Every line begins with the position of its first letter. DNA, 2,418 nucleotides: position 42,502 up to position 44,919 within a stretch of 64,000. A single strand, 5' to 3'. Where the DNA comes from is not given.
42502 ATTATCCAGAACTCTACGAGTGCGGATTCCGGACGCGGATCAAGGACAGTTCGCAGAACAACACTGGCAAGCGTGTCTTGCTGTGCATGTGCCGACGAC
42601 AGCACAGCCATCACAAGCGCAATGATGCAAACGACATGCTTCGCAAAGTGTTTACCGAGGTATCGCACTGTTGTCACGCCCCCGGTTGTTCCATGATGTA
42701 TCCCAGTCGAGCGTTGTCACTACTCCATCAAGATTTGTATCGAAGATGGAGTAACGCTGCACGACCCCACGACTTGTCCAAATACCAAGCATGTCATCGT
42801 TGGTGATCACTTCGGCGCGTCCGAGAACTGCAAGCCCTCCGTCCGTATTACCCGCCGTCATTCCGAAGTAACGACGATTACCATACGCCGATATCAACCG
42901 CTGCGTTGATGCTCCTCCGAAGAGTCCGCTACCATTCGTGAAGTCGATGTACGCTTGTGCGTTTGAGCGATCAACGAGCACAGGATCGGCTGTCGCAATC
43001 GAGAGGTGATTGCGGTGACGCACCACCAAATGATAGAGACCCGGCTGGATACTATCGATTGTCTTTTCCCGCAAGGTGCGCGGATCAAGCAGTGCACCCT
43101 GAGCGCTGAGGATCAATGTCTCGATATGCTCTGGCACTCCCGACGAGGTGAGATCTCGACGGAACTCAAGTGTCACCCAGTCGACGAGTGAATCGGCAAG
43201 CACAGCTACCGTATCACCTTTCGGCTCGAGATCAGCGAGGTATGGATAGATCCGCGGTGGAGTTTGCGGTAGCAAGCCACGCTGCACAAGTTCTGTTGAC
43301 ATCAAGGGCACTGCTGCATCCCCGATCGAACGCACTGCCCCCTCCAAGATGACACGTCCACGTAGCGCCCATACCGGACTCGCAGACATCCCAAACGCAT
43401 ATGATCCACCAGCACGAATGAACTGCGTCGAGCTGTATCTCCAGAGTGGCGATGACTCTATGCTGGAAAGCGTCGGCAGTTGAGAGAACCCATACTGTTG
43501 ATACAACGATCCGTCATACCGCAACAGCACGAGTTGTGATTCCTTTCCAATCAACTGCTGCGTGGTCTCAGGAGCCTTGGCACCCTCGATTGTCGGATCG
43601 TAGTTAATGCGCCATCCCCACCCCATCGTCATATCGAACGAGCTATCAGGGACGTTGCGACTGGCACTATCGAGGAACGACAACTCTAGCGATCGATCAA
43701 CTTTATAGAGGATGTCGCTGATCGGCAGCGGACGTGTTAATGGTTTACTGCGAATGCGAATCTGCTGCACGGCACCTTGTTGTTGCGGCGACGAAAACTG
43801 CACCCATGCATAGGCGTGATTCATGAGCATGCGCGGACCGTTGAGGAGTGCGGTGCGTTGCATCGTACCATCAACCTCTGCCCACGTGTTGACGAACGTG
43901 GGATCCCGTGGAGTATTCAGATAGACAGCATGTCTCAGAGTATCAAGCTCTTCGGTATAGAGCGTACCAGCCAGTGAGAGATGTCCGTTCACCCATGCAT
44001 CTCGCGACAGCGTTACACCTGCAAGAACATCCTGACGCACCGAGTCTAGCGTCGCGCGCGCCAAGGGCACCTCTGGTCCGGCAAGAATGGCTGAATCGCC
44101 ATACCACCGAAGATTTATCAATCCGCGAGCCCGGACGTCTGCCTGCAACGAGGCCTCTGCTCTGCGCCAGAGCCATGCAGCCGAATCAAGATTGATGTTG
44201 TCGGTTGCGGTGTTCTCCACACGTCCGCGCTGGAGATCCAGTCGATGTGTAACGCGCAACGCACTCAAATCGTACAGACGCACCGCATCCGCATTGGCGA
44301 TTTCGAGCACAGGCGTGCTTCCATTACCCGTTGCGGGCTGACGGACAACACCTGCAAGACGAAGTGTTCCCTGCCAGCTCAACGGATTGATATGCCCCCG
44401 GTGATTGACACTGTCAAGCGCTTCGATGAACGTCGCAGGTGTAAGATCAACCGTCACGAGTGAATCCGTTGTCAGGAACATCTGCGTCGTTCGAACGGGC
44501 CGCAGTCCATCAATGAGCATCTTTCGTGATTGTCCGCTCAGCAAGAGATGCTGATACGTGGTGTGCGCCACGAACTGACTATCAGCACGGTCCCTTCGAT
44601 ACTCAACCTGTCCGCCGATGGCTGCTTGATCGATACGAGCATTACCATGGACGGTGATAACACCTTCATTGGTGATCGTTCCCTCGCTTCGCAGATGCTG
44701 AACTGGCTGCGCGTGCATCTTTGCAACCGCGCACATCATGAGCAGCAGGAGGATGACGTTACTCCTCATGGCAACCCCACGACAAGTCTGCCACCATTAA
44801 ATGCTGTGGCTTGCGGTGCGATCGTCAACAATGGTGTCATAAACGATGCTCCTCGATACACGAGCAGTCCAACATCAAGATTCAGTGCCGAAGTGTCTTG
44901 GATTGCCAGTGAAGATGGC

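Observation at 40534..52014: Nine-gene translationally coupled operon encoding only signal-peptide proteins and ending in a beta-barrel: candidate undescribed surface-structure system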

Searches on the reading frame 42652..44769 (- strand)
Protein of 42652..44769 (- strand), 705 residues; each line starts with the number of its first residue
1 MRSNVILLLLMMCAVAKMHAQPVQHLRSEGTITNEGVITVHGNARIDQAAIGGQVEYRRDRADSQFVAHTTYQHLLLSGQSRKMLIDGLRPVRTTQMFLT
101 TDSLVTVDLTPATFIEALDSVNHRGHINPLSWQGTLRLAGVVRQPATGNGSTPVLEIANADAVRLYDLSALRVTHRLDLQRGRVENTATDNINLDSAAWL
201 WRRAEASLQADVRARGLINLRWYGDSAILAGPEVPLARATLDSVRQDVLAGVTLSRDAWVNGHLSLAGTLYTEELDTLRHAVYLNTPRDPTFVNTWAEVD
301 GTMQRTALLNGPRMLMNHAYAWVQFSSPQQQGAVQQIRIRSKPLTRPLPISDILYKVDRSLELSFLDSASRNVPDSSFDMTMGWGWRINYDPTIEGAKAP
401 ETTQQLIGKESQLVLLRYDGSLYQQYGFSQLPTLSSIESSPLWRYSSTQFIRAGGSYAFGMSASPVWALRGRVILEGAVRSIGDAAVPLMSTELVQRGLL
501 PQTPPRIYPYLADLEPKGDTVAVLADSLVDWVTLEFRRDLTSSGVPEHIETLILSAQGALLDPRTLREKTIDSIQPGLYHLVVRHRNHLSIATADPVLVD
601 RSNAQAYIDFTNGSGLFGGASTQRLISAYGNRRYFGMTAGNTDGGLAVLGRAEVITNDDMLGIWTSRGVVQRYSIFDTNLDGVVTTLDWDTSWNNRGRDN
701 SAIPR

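Call 3: search_protein_families(library=pfam, proteins=[window:42652-44769:-], max_evalue=1)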
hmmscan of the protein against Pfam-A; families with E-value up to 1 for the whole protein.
window:42652-44769:- (705 aa): 0 families

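Call 4: search_protein_families(library=ncbifam, proteins=[window:42652-44769:-], max_evalue=1)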
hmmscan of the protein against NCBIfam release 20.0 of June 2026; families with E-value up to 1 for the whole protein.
window:42652-44769:- (705 aa): 0 families

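Call 5: search_protein_families(library=phrogs, proteins=[window:42652-44769:-], max_evalue=0.1)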
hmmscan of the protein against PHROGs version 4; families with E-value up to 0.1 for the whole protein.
window:42652-44769:- (705 aa): 0 families

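Call 8: find_homologous_proteins(query=window:42652-44769:-, max_evalue=0.001)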
Query window:42652-44769:- (705 aa): 16 proteins with E <= 0.001 among 8000 candidates.
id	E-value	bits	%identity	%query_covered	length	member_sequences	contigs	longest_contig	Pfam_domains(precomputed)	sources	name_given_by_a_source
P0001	0.0e+0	1547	97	100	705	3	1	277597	-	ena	-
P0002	0.0e+0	1545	97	100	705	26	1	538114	-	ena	-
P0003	0.0e+0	1537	96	100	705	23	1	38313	-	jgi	jgi:hypothetical protein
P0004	0.0e+0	1296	80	99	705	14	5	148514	-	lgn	-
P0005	0.0e+0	1232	77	100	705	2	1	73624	-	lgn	-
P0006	0.0e+0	1180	74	100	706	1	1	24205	-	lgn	-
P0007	0.0e+0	1167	74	98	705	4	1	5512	-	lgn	-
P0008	0.0e+0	1162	73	100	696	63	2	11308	-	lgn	-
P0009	1.0e-294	997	98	64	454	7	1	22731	-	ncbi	-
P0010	5.7e-215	734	50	99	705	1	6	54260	-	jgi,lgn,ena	-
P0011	1.0e-213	729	49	99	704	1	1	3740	-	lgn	-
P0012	2.7e-211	721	48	100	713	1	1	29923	-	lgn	-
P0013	3.0e-167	576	41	98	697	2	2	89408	-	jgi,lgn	-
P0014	1.1e-159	551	41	98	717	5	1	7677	-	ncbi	-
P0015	6.7e-107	376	35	99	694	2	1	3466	-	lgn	-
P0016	1.0e-105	373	36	96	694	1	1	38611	-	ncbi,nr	ncbi:MAG: hypothetical protein FGM24_02600 [Candidatus Kapabacteria bacterium]|nr:hypothetical prote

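Call 11: find_encoding_contigs(protein=P0016, flank=10000, max_places=2)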
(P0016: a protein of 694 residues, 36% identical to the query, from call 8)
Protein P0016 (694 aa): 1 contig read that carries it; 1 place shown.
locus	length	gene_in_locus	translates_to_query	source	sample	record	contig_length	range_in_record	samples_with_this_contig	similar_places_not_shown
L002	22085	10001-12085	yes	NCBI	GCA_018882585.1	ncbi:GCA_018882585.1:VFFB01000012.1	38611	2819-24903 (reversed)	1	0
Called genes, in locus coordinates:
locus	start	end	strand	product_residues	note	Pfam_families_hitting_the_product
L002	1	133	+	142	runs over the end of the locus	PF02082:Rrf2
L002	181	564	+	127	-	PF01521:Fe-S_biosyn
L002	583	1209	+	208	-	PF00081:Sod_Fe_N, PF02777:Sod_Fe_C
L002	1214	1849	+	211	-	PF02190:LON_substr_bdg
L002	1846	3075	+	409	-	PF07228:SpoIIE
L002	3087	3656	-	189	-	PF01195:Pept_tRNA_hydro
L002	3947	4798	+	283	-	PF26696:PTL_trimer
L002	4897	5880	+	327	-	-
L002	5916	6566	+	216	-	-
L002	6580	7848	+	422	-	PF25692:Phage_depo_C (weak)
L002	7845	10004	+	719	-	-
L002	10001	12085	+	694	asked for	-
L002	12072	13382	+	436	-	-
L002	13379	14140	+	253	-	-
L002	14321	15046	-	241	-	PF02518:HATPase_c, PF13581:HATPase_c_2 (weak)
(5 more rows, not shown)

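Call 12: find_encoding_contigs(protein=P0013, flank=10000, max_places=2)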
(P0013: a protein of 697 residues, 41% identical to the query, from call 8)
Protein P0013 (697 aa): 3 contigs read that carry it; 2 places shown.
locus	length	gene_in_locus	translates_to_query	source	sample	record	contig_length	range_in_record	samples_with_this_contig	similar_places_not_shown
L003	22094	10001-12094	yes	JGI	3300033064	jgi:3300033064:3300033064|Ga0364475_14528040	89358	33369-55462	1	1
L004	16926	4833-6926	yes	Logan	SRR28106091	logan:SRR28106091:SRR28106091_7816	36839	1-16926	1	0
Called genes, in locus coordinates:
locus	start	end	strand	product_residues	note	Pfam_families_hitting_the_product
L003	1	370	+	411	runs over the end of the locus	PF07228:SpoIIE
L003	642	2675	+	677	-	PF26696:PTL_trimer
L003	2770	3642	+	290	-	-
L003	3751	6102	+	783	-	-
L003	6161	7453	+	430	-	PF25692:Phage_depo_C (weak)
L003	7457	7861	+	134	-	-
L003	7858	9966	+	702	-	-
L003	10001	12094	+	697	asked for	-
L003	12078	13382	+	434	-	-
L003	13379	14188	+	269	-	-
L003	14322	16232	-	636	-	PF07719:TPR_2 (faint), PF13176:TPR_7 (faint), PF13181:TPR_8 (faint), PF13374:TPR_10 (faint), PF13432:TPR_16 (faint), PF13424:TPR_12, PF00512:HisKA (weak), PF02518:HATPase_c, +1 more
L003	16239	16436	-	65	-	-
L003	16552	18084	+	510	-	PF00361:Proton_antipo_M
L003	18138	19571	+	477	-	PF00361:Proton_antipo_M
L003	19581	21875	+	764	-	PF07610:DUF1573 (faint), PF22544:HYDIN_VesB_CFA65-like_Ig (weak), PF18962:Por_Secre_tail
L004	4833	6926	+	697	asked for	-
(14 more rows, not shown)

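Call 13: find_encoding_contigs(protein=P0010, flank=10000, max_places=2)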
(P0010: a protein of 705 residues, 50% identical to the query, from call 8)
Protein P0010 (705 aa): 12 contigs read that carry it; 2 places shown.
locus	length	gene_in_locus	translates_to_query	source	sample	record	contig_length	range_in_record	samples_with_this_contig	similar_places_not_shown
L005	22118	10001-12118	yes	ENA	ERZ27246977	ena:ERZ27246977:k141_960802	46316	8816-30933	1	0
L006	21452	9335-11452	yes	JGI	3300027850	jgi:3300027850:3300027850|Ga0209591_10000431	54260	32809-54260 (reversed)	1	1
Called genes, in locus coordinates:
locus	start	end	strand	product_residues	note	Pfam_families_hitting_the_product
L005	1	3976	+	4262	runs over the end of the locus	?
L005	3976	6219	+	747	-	-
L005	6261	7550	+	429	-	-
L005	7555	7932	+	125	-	-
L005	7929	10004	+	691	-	-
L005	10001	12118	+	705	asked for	-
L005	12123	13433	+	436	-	-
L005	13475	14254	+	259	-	-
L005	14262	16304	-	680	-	PF07719:TPR_2 (faint), PF13374:TPR_10 (faint), PF13181:TPR_8 (faint), PF13424:TPR_12 (weak), PF00515:TPR_1 (faint), PF17874:TPR_MalT (weak), PF02518:HATPase_c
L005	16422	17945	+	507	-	PF00361:Proton_antipo_M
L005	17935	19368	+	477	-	PF00361:Proton_antipo_M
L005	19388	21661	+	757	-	PF07610:DUF1573 (faint), PF12371:TMEM131_like_N (faint), PF22073:Cep192_D4 (faint), PF22067:Cep192_D3 (faint), PF15780:ASH (weak), PF22544:HYDIN_VesB_CFA65-like_Ig, PF18962:Por_Secre_tail (weak)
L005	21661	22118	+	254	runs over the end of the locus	-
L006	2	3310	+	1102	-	?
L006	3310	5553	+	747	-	-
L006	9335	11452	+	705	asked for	-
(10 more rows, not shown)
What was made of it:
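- The chromosomal position between pth and nuoMN is the same across relatives down to 35% identity (calls 11-13).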

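Call 17: find_related_loci(query=A1, collection=genome_contigs, flank=10000)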
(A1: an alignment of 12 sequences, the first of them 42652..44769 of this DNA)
Query A1 (705 aa) in genome_contigs; peptide patterns used: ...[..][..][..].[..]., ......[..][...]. (x = any residue, [..] = any of these).
599 stretches matched a pattern (row limit reached: there are more); 526 encode a relative of the query (tblastn E <= 1e-3); the best 80 are kept; 80 distinct loci.
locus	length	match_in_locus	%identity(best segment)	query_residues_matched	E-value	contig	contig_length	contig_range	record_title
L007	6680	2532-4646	96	1-705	0e+0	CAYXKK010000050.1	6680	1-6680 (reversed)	MAG TPA_asm: uncultured Melioribacter sp. isolate SRP318679_co1_368 genome assembly, contig: NODE_17397_length_6680_cov_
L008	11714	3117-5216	81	6-705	0e+0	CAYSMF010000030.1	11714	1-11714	MAG TPA_asm: uncultured Melioribacter sp. isolate SRP278252_co3_515 genome assembly, contig: NODE_10611_length_11714_cov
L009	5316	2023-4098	73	4-705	0e+0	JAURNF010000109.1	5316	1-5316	MAG: Candidatus Kapaibacterium sp. isolate SFB_Oligo_Co_79 k141_1907336, whole genome shotgun sequence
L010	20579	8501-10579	50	6-700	0e+0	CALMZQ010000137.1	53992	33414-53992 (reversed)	MAG TPA_asm: uncultured Ignavibacteria bacterium isolate SRR6670123_bin.14_CONCOCT_v1.1_MAG genome assembly, contig: ERZ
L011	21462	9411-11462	42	14-705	4e-174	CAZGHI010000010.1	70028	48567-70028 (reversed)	MAG TPA_asm: uncultured Hyphomicrobiales bacterium isolate SRP290908_co2_40 genome assembly, contig: NODE_415_length_700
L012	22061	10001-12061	41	7-698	1e-171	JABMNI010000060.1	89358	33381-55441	MAG: Ignavibacteria bacterium isolate bin.189 k141_4656030, whole genome shotgun sequence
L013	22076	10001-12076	42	6-705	1e-169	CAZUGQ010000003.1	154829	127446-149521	MAG TPA_asm: uncultured Hyphomicrobiales bacterium isolate SRP290908_co2_105 genome assembly, contig: NODE_77_length_154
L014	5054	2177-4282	41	2-705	1e-161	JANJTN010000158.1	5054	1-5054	MAG: bacterium isolate RX1_metabat.bin.9 RX1_k141_53630, whole genome shotgun sequence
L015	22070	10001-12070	42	5-700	5e-178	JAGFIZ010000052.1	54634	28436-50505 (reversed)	MAG: Bradyrhizobiaceae bacterium isolate mag.10 k127_781996, whole genome shotgun sequence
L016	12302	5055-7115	36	7-704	5e-117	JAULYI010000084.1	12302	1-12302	MAG: Candidatus Kapaibacterium sp. isolate P_KAPA1 NODE_12730_length_12302_cov_2.579548, whole genome shotgun sequence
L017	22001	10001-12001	36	26-704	4e-109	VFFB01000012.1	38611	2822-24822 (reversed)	MAG: Candidatus Kapaibacterium sp. isolate ZLKRG46 NODE_742_length_38611_cov_4.170434, whole genome shotgun sequence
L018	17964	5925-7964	41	13-698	7e-161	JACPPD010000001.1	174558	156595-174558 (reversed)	MAG: Ignavibacteria bacterium isolate NC_groundwater_618_Pr5_B-0.1um_48_51 alan_book_18_scaffold_152760, whole genome sh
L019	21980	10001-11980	32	16-705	7e-81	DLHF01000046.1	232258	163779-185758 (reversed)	MAG TPA_asm: Ignavibacteria bacterium UBA7675 UBA7675_contig_132, whole genome shotgun sequence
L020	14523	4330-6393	31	1-698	2e-80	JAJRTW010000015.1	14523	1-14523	MAG: Bacteroidetes bacterium isolate Dive96_bin10.128 k141_424327, whole genome shotgun sequence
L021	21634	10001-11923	31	27-698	9e-79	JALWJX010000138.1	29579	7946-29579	MAG: Candidatus Kapaibacterium sp. isolate M17_metabat1_scaf2bin.117 M17_NODE_999_length_29579_cov_1.980205, whole genom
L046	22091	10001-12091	25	1-698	9e-61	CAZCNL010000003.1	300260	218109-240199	MAG TPA_asm: uncultured Chloroherpeton sp. isolate binchicken_co135_26 genome assembly, contig: NODE_56_length_300260_co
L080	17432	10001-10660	35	454-688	2e-19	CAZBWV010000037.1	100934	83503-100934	MAG TPA_asm: uncultured Calditrichaceae bacterium isolate binchicken_co219_443 genome assembly, contig: k141_1562435, wh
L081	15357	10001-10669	33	469-704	2e-18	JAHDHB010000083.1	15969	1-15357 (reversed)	MAG: Saprospiraceae bacterium isolate MAG-6 RZ_10450, whole genome shotgun sequence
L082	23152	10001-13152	33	469-705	9e-18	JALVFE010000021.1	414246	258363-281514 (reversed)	MAG: Melioribacteraceae bacterium isolate 134-614_metabat2_scaf2bin.157 134-614_scaffold_2_c1, whole genome shotgun sequ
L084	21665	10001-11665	28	450-685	2e-16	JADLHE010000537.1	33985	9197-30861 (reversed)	MAG: Saprospiraceae bacterium isolate SJ47 c_000001740259, whole genome shotgun sequence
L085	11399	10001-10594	31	469-684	4e-16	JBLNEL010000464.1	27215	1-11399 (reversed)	MAG: Bacillota bacterium isolate MAG74 PRJNA889980_bin13_renamed_463, whole genome shotgun sequence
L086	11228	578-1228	29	474-696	1e-15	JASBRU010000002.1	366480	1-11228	MAG: Flavobacteriales bacterium isolate BWSM_116 k141_509375, whole genome shotgun sequence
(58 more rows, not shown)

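Call 25: search_protein_families(library=pfam, proteins=[L046:17-7459:+, L046:7689-9941:+, L046:10001-12097:+, L046:12098-13429:+, L046:13426-15318:+, L046:15324-16724:+, L046:16794-17168:+, L046:17098-19398:+, L046:19463-20575:+], max_evalue=0.01)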
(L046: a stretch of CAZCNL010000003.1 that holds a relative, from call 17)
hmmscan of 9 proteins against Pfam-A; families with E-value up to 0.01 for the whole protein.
L046:17-7459:+ (2480 aa): 1 family
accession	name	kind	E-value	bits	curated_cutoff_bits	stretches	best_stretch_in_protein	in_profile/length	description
PF20009.4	GEVED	-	1.3e-12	48.8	24.4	1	597-672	2-78/78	GEVED domain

L046:7689-9941:+ (750 aa): 0 families

L046:10001-12097:+ (698 aa): 0 families

L046:12098-13429:+ (443 aa): 0 families

L046:13426-15318:+ (630 aa): 33 families (the best 25 are shown)
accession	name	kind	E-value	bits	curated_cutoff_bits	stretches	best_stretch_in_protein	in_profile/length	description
PF25174.1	Beta-prop_THOC3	-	9.3e-19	67.9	305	2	106-310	1-203/272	THOC3 beta-propeller domain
PF25173.1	Beta-prop_WDR3_1st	-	5.6e-18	65.7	154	2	241-387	33-183/184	WDR3 first beta-propeller domain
PF24814.1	WD40_Prp19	-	6.4e-18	65.2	320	3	105-168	175-238/281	Prp19 WD40 domain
PF24817.1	WD40_WDHD1_1st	-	3.1e-17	63.1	109.9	3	106-147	127-168/291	WDHD1 first WD40 domain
PF00400.38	WD40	-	1.6e-15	57.3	27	1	105-135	9-39/39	WD domain, G-beta repeat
PF23414.1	Beta-prop_EML_2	-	2.5e-14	53.7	90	2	196-309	4-112/266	Echinoderm microtubule-associated protein second beta-propeller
PF24807.1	WD40_CDC20-Fz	-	3.3e-13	50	200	1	239-352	53-167/292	CDC20/Fizzy WD40 domain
PF25172.1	Beta-prop_WDR3_2nd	-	3.5e-13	49.9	140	1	109-389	1-289/293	WDR3 second beta-propeller domain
PF24796.1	WDR55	-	3.2e-12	46.5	200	1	105-349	51-293/296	WDR55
PF12894.13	ANAPC4_WD40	-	3.9e-11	43.5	22.9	1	97-150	27-81/91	Anaphase-promoting complex subunit 4 WD40 domain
PF25168.1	Beta-prop_WDR36-Utp21_2nd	-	3.5e-10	40.1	84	1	105-149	238-282/335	WDR36/Utp21 second beta-propeller domain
PF25171.1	Beta-prop_WDR36-Utp21_1st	-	1.1e-09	38.5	80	1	251-347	164-263/266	WDR36/Utp21 first beta-propeller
PF23775.1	Beta-prop_RIG_2nd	-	4.9e-09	36.4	80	1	186-287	161-266/278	RIG second beta-propeller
PF25175.1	Beta-prop_WDR5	-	3.3e-08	33.6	250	1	112-213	184-289/296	WDR5 beta-propeller domain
PF25391.1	WD40_Gbeta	-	6.6e-08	32.4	150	1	105-162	182-237/340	G protein beta WD-40 repeat protein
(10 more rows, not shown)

L046:15324-16724:+ (466 aa): 1 family
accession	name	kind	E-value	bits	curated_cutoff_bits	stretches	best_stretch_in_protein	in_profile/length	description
PF00691.25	OmpA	-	1.3e-15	57.9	27.2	1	364-456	4-98/98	OmpA family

L046:16794-17168:+ (124 aa): 2 families
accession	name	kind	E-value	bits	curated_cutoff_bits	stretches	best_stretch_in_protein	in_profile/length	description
PF00072.30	Response_reg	-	1.1e-26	93.6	30.2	1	7-118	1-110/111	Response regulator receiver domain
PF23198.2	PDE8A_N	-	0.0014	19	29.6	1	25-121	31-131/147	PDE8A-like, N-terminal domain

L046:17098-19398:+ (766 aa): 6 families
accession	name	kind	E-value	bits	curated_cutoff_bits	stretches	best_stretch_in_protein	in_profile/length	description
PF03924.19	CHASE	-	2.2e-24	86.7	25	1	142-309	19-179/189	CHASE domain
PF00989.32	PAS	-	7.6e-12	45.7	22.6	1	406-498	4-99/113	PAS fold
PF00512.31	HisKA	-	1e-10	42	26.9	1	541-602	2-61/66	His Kinase A (phospho-acceptor) domain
PF13426.13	PAS_9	-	6.3e-10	39.7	27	1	419-511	7-102/103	PAS domain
PF08448.16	PAS_4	-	4.8e-08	33.7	23.1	1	410-513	2-108/110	PAS fold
PF24820.1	Diguanyl_cycl_sensor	-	0.0087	16.4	28.1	0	409-495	2-94/109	Diguanylate cyclase-like sensor domain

L046:19463-20575:+ (370 aa): 4 families
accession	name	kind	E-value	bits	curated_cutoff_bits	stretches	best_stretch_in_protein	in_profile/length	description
PF00072.30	Response_reg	-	6.9e-28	97.5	30.2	1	6-117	1-110/111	Response regulator receiver domain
PF02518.31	HATPase_c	-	4.2e-22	79.1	26.4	1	261-365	4-108/111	Histidine kinase-, DNA gyrase B-, and HSP90-like ATPase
PF00512.31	HisKA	-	1.3e-07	32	26.9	1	144-202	7-62/66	His Kinase A (phospho-acceptor) domain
PF13581.12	HATPase_c_2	-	0.0017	18.8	27.4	1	266-362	35-125/127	Histidine kinase-like ATPase domain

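Call 41: search_protein_families(library=pfam, proteins=[L080:7208-10804:+, L081:6248-10669:+, L082:5098-7242:+, L082:7751-10618:+, L085:6989-10657:+, L086:5793-11198:-, L084:9059-9928:+], max_evalue=0.001)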
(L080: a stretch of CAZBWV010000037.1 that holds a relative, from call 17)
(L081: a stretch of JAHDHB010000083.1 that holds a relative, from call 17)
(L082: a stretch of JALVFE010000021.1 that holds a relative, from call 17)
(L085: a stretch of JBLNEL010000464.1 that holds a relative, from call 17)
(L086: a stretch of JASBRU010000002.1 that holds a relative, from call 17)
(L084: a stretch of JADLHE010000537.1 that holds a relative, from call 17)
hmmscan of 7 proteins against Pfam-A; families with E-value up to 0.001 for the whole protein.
L080:7208-10804:+ (1199 aa): 0 families

L081:6248-10669:+ (1474 aa): 0 families

L082:5098-7242:+ (715 aa): 1 family
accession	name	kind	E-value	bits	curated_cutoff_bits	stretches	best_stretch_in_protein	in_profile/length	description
PF13229.12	Beta_helix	-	1.2e-11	44.9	25.9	2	129-218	51-135/158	Right handed beta helix region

L082:7751-10618:+ (956 aa): 2 families
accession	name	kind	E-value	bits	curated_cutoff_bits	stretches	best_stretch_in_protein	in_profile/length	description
PF16126.11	DUF4838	-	1.9e-50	172.3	26.6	1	152-478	1-325/325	Domain of unknown function (DUF4838)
PF03648.19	Glyco_hydro_67N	-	3.2e-11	43.9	24.3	1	53-142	27-119/120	Glycosyl hydrolase family 67 N-terminus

L085:6989-10657:+ (1223 aa): 1 family
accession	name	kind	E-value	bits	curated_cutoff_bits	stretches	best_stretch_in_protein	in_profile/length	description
PF13229.12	Beta_helix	-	2.2e-08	34.4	25.9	1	458-600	23-139/158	Right handed beta helix region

L086:5793-11198:- (1801 aa): 0 families

L084:9059-9928:+ (290 aa): 0 families

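Call 42: predict_structure(alignment_id=A1)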
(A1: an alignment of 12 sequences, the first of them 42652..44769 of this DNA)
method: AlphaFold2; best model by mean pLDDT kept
length: 705 residues; sequences in the alignment: 12
mean_pLDDT: 65.6   pTM: 0.57
mean pLDDT of the five models: 65.6, 64.4, 53.6, 53.1, 49.5
residues with pLDDT >= 90: 148; 70-90: 202; 50-70: 155; < 50: 200
segments of 3 or more residues with pLDDT < 50: 19-27, 348-350, 403-407, 420-441, 475-529, 611-705
pLDDT, mean of each block of 10 residues (from residue 1): 77 65 49 78 81 90 88 94 85 95 92 91 94 92 94 94 94 93 91 89 82 85 61 78 84 84 89 74 92 83 92 86 84 91 56 54 89 78 65 57 50 60 38 35 53 70 58 48 36 35 30 29 34 71 63 64 58 68 59 64 54 32 32 31 26 28 26 25 25 25 27
secondary structure, 60 per line:
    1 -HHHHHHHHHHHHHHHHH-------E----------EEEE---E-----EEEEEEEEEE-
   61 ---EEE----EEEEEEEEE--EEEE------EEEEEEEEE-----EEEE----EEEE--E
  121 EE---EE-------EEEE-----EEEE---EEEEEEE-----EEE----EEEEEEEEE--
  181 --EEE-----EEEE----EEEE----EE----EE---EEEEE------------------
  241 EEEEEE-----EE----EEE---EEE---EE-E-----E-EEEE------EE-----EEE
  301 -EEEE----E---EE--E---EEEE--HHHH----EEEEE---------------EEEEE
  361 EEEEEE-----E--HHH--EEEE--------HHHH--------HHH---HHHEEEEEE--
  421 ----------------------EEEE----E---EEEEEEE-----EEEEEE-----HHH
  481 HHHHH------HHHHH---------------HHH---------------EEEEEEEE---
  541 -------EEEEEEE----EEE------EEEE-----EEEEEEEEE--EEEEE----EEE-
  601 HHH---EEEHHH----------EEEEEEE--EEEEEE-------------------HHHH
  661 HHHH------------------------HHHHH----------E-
elements in order (helices of 4 or more, strands of 3 or more residues): H2-18 E37-40 E50-59 E64-66 E71-79 E82-85 E92-100 E106-109 E114-117 E120-122 E135-138 E144-147 E151-157 E163-165 E170-178 E183-185 E191-194 E199-202 E218-222 E241-246 E258-260 E264-266 E281-284 E298-300 E302-305 E322-325 H328-331 E336-340 E356-366 E380-383 H392-395 E413-418 E443-446 E455-461 E467-472 H478-485 H492-496 E530-537 E548-554 E559-561 E568-571 E577-585 E588-592 E597-599 E607-609 E623-629 E632-637 H657-664 H689-693
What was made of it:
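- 43750..44682 (-): G residues ~30-340: right-handed parallel beta-helix. AF2 pLDDT is 80-95 over this stretch (call 42).
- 42655..43422 (-): G residues 450-705: widespread unannotated C-terminal domain (motifs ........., HRNHLS, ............, WNNR). The AF2 model is of low confidence here (call 42).
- G's C-terminal half is poorly modelled (call 42).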
